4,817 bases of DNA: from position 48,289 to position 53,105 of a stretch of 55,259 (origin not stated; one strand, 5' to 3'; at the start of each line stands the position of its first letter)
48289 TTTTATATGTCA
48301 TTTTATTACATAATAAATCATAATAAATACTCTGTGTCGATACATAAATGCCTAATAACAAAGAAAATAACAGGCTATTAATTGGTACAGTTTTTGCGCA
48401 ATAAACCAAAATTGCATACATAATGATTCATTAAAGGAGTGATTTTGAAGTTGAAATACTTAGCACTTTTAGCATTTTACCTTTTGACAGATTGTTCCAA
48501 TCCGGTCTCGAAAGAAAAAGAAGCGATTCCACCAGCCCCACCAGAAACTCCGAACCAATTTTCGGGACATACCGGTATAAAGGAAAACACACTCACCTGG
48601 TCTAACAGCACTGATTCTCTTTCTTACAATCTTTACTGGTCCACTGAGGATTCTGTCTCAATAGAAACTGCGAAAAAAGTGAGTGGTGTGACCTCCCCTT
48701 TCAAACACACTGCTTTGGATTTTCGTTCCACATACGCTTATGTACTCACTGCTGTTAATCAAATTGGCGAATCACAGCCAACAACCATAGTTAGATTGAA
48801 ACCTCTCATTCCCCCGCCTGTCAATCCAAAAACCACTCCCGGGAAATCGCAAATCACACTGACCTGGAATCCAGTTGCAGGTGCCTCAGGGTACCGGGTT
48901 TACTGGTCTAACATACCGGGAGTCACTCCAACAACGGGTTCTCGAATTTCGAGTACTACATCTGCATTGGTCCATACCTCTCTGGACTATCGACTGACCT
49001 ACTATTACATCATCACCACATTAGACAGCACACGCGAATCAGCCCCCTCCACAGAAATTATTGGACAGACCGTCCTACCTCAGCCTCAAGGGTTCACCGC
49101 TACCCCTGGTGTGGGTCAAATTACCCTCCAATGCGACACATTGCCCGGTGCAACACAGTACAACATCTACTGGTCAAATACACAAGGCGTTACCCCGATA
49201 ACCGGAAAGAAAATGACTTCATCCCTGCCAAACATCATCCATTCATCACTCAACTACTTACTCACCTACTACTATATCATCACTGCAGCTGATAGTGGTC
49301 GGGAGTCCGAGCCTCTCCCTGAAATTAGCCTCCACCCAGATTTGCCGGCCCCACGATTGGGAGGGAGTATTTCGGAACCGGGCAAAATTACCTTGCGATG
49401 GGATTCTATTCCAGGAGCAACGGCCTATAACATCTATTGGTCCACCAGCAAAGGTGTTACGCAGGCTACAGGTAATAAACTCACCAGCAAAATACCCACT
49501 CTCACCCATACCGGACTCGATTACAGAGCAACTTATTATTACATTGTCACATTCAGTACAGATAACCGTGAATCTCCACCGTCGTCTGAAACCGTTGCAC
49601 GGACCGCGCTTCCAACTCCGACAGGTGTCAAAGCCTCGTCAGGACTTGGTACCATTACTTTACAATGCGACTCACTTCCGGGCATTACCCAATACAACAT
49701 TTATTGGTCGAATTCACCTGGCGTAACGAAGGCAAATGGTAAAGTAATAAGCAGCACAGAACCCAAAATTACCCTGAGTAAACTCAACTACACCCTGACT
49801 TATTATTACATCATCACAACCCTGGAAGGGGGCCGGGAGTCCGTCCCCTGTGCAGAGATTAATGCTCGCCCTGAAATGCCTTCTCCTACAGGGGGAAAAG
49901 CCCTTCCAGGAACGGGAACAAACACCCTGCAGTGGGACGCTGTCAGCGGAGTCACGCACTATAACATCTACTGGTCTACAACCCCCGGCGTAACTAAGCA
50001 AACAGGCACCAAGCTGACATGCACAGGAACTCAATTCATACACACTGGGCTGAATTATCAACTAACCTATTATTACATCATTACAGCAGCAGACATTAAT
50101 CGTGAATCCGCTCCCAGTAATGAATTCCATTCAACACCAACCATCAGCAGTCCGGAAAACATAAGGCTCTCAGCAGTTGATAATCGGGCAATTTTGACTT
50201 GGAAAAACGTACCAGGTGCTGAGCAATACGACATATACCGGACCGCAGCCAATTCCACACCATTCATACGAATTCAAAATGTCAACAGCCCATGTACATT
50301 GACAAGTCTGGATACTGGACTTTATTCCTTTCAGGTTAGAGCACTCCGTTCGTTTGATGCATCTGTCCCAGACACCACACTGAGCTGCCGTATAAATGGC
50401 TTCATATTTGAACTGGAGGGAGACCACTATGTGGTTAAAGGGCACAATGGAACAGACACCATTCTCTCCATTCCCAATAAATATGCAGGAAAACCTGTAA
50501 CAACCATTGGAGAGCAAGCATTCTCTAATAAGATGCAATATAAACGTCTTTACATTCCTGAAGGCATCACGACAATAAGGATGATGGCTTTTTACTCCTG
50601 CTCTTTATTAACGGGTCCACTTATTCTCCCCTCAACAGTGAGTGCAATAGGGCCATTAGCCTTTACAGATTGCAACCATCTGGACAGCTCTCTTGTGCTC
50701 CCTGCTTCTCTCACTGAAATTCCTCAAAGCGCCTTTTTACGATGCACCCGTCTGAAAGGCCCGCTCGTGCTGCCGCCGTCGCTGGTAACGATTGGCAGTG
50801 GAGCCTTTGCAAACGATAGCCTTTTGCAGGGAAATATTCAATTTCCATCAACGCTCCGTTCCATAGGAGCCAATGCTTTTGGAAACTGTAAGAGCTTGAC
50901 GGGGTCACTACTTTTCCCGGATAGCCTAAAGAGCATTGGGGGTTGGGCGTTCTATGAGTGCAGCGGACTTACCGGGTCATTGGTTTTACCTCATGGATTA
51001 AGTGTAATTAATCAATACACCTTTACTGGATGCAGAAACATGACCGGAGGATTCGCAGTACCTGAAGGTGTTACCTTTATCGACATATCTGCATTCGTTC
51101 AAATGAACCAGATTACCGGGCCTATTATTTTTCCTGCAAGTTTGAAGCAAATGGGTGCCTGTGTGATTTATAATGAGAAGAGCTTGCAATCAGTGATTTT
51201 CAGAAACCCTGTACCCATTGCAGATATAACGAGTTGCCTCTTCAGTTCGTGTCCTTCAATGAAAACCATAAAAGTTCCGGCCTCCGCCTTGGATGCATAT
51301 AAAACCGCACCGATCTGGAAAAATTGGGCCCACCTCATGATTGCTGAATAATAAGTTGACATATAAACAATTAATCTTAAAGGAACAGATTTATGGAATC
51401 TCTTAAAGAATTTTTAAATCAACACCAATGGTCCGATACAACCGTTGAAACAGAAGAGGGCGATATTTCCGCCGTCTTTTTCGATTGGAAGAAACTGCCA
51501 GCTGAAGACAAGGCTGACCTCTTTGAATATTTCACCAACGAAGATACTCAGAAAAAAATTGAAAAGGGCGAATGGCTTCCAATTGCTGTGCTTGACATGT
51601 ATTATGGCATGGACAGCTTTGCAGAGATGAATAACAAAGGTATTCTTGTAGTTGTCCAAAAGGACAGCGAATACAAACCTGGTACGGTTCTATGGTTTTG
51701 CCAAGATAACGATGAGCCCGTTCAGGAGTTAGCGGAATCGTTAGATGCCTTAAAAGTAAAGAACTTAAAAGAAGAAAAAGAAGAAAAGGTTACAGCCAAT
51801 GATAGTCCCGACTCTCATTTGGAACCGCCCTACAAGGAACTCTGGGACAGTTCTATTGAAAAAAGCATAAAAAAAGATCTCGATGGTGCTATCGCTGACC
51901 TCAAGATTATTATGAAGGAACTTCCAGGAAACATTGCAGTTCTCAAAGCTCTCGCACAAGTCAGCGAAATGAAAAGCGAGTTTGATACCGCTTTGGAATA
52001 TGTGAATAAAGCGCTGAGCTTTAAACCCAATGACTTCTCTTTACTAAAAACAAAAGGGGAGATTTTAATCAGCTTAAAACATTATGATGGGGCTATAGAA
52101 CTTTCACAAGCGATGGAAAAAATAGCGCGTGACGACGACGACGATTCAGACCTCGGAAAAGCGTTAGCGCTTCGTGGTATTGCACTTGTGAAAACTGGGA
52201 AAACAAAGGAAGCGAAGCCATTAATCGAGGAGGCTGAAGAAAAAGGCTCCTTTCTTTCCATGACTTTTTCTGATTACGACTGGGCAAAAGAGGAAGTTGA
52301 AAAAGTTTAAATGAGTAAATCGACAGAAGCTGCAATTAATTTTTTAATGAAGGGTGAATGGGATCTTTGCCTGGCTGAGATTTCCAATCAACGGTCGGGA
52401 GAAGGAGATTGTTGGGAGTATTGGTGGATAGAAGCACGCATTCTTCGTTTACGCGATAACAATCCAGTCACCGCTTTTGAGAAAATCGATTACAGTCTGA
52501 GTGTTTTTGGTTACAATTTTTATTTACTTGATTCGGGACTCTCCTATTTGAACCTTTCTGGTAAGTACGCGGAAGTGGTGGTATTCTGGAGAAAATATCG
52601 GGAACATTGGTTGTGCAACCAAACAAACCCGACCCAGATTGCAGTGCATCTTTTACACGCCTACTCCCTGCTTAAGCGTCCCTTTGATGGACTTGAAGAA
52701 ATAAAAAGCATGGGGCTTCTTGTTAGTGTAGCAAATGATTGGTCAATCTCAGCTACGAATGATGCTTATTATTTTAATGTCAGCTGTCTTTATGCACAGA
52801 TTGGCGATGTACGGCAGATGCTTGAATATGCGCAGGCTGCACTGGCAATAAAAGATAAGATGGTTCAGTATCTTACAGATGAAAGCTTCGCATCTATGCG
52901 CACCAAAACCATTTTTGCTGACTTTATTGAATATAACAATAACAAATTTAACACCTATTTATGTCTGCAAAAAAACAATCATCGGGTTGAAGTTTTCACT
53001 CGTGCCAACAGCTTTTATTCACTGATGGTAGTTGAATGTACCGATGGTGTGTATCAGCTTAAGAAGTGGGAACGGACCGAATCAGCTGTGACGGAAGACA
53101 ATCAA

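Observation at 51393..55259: Operon of immunity-protein-like genes ending in a tandem Imm11/DUF1629 array, with no toxin gene in view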

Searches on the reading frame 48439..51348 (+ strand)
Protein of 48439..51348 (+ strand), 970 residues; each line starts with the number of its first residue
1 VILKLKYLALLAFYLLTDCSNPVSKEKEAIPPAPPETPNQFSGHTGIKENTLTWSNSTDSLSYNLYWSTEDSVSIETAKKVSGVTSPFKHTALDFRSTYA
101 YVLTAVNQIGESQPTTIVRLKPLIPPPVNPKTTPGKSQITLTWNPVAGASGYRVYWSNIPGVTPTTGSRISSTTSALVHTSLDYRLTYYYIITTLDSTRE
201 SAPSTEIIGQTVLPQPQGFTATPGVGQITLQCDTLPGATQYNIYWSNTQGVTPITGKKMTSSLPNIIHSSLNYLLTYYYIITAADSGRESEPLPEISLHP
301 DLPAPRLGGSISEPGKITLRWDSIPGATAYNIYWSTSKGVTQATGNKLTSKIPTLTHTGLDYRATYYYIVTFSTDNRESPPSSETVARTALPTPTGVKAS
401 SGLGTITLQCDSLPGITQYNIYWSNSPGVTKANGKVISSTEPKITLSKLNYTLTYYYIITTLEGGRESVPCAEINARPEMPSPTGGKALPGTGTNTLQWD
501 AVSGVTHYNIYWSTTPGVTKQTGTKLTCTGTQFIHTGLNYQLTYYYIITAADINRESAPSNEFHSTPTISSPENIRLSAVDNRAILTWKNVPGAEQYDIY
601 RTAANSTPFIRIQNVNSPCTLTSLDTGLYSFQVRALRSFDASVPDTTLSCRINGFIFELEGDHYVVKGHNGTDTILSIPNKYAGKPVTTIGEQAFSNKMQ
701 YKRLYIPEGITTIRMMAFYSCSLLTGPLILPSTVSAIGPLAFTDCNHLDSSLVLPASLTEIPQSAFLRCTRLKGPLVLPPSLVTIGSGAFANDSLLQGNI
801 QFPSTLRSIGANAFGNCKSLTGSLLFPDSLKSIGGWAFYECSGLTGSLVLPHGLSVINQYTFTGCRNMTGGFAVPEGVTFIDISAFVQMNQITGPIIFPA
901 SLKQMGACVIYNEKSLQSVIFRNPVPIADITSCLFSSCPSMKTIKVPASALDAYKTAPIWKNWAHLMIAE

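Call 6: search_protein_families(library=pfam, proteins=[window:48439-51348:+], max_evalue=1)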
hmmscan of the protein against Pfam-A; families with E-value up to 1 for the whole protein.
window:48439-51348:+ (970 aa): 7 families
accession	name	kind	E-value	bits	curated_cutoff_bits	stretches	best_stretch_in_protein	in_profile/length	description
PF13306.12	LRR_5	-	9.9e-49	164.9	27.7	3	688-821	1-127/127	BspA type Leucine rich repeat region (6 copies)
PF00041.27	fn3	-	4.3e-14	52.9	25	5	51-116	17-79/84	Fibronectin type III domain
PF21910.2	GH85_C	-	2.8e-09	37.7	27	1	578-608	13-44/95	GH85 endohexosaminidases, C-terminal domain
PF25529.1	Ig_ENGASE1_C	-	0.00036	21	27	0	496-520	31-56/117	ENGASE1-like, C-terminal immunoglobulin-like domain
PF01108.23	Tissue_fac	-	0.086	13.1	27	1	563-615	16-68/107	Tissue factor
PF16383.10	DUF4992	-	0.26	11.4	29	0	134-159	61-86/183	Domain of unknown function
PF25419.1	Ig_PIFI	-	0.28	12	28.2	0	240-260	7-27/130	PIFI-like, immunoglobulin-like domain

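Call 7: search_protein_families(library=ncbifam, proteins=[window:48439-51348:+], max_evalue=1)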
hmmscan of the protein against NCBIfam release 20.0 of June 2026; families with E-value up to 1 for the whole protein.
window:48439-51348:+ (970 aa): 2 families
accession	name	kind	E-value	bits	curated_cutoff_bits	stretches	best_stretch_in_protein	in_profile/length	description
NF047961.1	adhesin_HupY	equivalog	1.9e-18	66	1250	3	676-815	191-319/978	leucine-rich repeat adhesin HupY/LrrG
NF045861.1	glide_Gli349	exception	1.2e-07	28.8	1750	3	687-744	2688-2743/3169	gliding machinery surface structure protein Gli349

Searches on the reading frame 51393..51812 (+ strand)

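Call 26: search_protein_families(library=pfam, proteins=[window:51393-51812:+], max_evalue=10)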
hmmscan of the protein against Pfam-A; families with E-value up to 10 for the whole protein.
window:51393-51812:+ (140 aa): 1 family
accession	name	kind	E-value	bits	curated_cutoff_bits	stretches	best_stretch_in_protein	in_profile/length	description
PF16219.11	DUF4879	-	0.013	16.3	22.7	1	47-90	26-63/125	Domain of unknown function (DUF4879)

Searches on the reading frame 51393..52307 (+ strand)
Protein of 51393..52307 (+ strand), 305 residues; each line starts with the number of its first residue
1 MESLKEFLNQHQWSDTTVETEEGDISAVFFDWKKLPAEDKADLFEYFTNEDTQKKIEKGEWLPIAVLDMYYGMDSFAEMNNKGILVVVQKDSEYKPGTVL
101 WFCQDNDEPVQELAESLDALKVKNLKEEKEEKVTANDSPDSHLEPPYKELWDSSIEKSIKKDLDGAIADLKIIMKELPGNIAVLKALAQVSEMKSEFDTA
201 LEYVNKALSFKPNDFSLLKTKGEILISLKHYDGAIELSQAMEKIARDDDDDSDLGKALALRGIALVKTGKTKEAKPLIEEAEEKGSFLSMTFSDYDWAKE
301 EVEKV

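Call 6: search_protein_families(library=pfam, proteins=[window:51393-52307:+], max_evalue=1)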
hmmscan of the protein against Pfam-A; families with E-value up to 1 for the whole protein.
window:51393-52307:+ (305 aa): 17 families
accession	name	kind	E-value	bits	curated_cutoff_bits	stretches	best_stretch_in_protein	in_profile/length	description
PF07719.23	TPR_2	-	4.4e-08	33.1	27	1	183-214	3-34/34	Tetratricopeptide repeat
PF14559.12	TPR_19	-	7.4e-08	33.1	25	2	161-216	5-59/68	Tetratricopeptide repeat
PF00515.34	TPR_1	-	2.3e-06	27.6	27.8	1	184-214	4-34/34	Tetratricopeptide repeat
PF13424.12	TPR_12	-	6.3e-06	26.7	30.1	1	220-282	8-72/77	Tetratricopeptide repeat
PF13428.12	TPR_14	-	1.3e-05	25.9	23.5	1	183-222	3-42/44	Tetratricopeptide repeat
PF13429.12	TPR_15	-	0.00011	22.2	26.2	1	177-279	142-238/280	Tetratricopeptide repeat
PF13431.12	TPR_17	-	0.00033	21.1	24.4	1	205-236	3-34/34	Tetratricopeptide repeat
PF13371.12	TPR_9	-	0.00057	20.3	35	1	195-237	9-51/73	Tetratricopeptide repeat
PF13181.12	TPR_8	-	0.00089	19.7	25.7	0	256-281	2-27/34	Tetratricopeptide repeat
PF12895.13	ANAPC3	-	0.0033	18.1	27.2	2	186-237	28-78/82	Anaphase-promoting complex, cyclosome, subunit 3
PF25064.1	ARM_TT21_5th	-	0.0049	17.6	27.8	1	187-253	7-73/117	TT21 fifth ARM repeats domain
PF25062.1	ARM_TT21_N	-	0.021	15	40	1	190-258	109-176/222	Tetratricopeptide repeat protein 21 N-terminal ARM repeat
PF16219.11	DUF4879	-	0.048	14.4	22.7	1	54-82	34-62/125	Domain of unknown function (DUF4879)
PF25756.1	TPR_INTS8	-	0.058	12.5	27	1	202-236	314-348/488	INTS8, TPR repeats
PF13432.12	TPR_16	-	0.094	13.6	32.7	0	163-214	13-64/65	Tetratricopeptide repeat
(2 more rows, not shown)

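Call 7: search_protein_families(library=ncbifam, proteins=[window:51393-52307:+], max_evalue=1)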
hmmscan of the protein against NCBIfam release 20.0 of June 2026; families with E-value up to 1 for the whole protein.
window:51393-52307:+ (305 aa): 8 families
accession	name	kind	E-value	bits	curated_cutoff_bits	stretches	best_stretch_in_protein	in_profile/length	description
TIGR02917.1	PEP_TPR_lipo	equivalog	1.7e-09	36.2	312.2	1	160-280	783-896/899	XrtA/PEP-CTERM system TPR-repeat protein PrsT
TIGR03939.1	PGA_TPR_OMP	equivalog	9.3e-08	30.7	366.65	1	126-265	373-513/800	poly-beta-1,6 N-acetyl-D-glucosamine export porin PgaA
NF040959.1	MamA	equivalog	6.6e-07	29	200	1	161-216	119-174/204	magnetosome protein MamA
TIGR02521.1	type_IV_pilW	equivalog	0.012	15.1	154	1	161-280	45-160/234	type IV pilus biogenesis/stability protein PilW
NF041522.1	TPR_sll0314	equivalog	0.036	13.3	225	1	195-240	194-240/275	Sll0314/Alr1548 family TPR repeat-containing protein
TIGR00540.1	TPR_hemY_coli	hypoth_equivalog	0.053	12.3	142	1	161-281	166-287/385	heme biosynthesis-associated TPR protein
NF002951.0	PRK03606.2-2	equivalog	0.13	11.9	270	1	71-110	79-118/166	ureidoglycolate lyase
NF033762.1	social_mot_Tgl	equivalog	0.13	11.6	225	0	196-285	151-234/252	social motility TPR repeat lipoprotein Tgl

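Call 21: find_homologous_proteins(query=window:51393-52307:+)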
Query window:51393-52307:+ (305 aa): 2 proteins with E <= 0.001 among 3990 candidates.
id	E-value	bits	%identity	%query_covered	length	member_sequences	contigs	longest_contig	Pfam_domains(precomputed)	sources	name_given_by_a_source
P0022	2.1e-193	659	100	100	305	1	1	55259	PF14559.13,PF00515.35,PF13424.13,PF13428.13,PF07719.24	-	-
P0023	3.7e-5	41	28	44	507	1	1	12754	PF13431.13,PF23914.2,PF13414.13,PF00085.27,PF08534.17,PF13905.13,PF13428.13,PF14559.13,PF24575.2,PF25575.1,PF10516.16,PF13371.13,PF00515.35,PF13424.13,PF13432.13,PF00578.28,PF13181.13,PF07719.24,PF13174.13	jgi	jgi:tetratricopeptide (TPR) repeat protein/glutathione peroxidase-family protein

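Call 75: search_protein_families(library=padloc, proteins=[window:51393-52307:+], max_evalue=0.1)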
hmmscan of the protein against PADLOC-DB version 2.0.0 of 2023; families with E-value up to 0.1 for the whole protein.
window:51393-52307:+ (305 aa): 0 families

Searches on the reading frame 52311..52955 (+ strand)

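Call 26: search_protein_families(library=pfam, proteins=[window:52311-52955:+], max_evalue=10)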
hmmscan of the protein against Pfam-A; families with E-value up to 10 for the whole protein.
window:52311-52955:+ (215 aa): 1 family
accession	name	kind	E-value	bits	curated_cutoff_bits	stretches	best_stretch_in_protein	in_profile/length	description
PF13181.12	TPR_8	-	0.2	12.4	25.7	1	153-181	3-31/34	Tetratricopeptide repeat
